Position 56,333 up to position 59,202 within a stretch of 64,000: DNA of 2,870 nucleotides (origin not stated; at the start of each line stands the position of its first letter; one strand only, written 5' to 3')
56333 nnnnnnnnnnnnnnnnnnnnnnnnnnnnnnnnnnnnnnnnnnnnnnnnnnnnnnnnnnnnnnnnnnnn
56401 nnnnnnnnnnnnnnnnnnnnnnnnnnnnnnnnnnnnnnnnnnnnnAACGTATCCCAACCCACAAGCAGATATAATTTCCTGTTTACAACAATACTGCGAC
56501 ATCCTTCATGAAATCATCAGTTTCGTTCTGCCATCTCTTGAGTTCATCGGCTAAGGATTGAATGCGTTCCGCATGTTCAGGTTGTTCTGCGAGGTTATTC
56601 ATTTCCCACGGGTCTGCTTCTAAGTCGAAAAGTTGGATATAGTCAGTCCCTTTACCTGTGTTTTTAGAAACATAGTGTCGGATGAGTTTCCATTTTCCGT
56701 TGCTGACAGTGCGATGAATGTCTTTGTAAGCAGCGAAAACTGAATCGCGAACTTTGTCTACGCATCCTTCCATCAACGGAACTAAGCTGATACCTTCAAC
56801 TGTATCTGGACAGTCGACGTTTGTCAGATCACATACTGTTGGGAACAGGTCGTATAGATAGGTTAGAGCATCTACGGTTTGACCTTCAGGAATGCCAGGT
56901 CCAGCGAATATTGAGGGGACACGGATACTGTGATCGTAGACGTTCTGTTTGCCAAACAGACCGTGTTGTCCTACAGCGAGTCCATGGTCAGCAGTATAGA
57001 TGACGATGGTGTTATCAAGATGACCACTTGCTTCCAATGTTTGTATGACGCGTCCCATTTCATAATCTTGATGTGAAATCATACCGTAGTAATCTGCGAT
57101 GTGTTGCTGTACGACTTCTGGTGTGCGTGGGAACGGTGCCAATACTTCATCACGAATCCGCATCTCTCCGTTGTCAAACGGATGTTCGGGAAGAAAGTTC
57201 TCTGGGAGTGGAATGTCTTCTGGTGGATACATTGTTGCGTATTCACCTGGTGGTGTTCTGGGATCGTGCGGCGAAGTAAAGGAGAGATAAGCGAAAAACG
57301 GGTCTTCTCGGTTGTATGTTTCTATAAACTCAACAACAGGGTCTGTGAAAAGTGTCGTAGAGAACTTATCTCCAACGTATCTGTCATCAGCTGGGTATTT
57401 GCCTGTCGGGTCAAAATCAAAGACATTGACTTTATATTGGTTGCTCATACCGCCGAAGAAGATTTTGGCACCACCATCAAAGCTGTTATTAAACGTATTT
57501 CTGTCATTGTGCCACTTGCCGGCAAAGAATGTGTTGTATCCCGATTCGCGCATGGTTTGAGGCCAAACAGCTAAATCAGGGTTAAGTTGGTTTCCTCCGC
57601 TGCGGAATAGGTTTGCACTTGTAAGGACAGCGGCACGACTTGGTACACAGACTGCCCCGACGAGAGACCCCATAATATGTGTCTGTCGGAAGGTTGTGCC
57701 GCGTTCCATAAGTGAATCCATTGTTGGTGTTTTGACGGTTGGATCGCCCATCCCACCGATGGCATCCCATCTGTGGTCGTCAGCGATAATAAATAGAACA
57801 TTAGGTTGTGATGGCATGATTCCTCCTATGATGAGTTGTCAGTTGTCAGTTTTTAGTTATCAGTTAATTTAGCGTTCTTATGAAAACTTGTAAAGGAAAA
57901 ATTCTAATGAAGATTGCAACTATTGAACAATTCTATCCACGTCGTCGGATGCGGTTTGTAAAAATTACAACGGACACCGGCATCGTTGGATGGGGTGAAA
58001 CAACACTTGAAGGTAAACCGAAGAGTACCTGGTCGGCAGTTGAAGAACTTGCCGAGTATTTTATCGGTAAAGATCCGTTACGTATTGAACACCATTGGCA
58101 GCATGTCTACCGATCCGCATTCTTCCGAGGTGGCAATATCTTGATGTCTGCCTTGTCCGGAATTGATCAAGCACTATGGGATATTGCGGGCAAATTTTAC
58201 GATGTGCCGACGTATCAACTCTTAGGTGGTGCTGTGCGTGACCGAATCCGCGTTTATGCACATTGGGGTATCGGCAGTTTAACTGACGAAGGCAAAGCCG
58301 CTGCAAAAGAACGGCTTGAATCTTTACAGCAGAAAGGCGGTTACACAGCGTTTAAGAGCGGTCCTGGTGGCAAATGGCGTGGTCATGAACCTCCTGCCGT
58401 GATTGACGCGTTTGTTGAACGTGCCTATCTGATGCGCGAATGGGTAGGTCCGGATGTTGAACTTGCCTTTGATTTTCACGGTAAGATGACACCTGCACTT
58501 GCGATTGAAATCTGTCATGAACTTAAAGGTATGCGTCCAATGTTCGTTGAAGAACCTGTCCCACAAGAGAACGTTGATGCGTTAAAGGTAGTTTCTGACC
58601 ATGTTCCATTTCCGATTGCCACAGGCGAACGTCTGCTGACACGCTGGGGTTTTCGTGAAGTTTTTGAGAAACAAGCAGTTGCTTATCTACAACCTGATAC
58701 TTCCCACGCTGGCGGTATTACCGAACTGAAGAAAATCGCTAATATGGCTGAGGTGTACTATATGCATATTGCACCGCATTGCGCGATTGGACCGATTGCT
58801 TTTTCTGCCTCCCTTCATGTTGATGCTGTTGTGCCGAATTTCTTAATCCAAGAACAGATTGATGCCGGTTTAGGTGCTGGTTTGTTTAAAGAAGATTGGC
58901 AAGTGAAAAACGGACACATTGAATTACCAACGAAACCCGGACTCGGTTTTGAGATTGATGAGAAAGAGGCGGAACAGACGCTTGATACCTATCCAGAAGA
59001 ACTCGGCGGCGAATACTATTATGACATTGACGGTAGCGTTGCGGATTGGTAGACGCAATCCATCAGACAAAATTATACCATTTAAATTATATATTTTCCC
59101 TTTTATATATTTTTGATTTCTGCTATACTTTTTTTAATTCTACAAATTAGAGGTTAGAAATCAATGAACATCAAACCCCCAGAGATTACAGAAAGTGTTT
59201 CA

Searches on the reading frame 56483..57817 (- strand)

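Call 97: search_protein_families(library=pfam, proteins=[window:56483-57817:-], max_evalue=0.000001)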
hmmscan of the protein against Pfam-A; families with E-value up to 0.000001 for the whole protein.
window:56483-57817:- (444 aa): 2 families
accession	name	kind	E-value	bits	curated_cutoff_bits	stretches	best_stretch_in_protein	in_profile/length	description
PF00884.28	Sulfatase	-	2e-48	165.7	25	1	5-334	1-301/301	Sulfatase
PF16347.10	SGSH_C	-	1.5e-21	77.6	29.3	1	283-431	1-153/154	N-sulphoglucosamine sulphohydrolase, C-terminal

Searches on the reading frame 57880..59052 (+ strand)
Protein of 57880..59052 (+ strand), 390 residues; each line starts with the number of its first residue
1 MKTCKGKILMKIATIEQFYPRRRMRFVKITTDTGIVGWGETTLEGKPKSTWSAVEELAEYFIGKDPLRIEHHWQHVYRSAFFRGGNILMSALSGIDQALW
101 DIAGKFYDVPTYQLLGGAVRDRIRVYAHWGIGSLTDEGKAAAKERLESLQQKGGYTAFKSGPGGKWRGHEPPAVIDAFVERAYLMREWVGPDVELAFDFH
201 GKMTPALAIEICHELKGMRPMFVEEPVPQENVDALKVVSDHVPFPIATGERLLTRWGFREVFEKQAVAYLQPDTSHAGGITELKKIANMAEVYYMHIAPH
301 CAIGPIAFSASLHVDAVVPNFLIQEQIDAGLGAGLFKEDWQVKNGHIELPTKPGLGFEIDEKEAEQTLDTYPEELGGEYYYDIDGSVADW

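Call 97: search_protein_families(library=pfam, proteins=[window:57880-59052:+], max_evalue=0.000001)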
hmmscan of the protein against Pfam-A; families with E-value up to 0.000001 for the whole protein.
window:57880-59052:+ (390 aa): 2 families
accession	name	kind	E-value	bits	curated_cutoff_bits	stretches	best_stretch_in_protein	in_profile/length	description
PF13378.12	MR_MLE_C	-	8.1e-64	215.8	29.4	1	143-362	3-218/219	Enolase C-terminal domain-like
PF02746.21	MR_MLE_N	-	3e-21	76.2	22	1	23-116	27-117/117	Mandelate racemase / muconate lactonizing enzyme, N-terminal domain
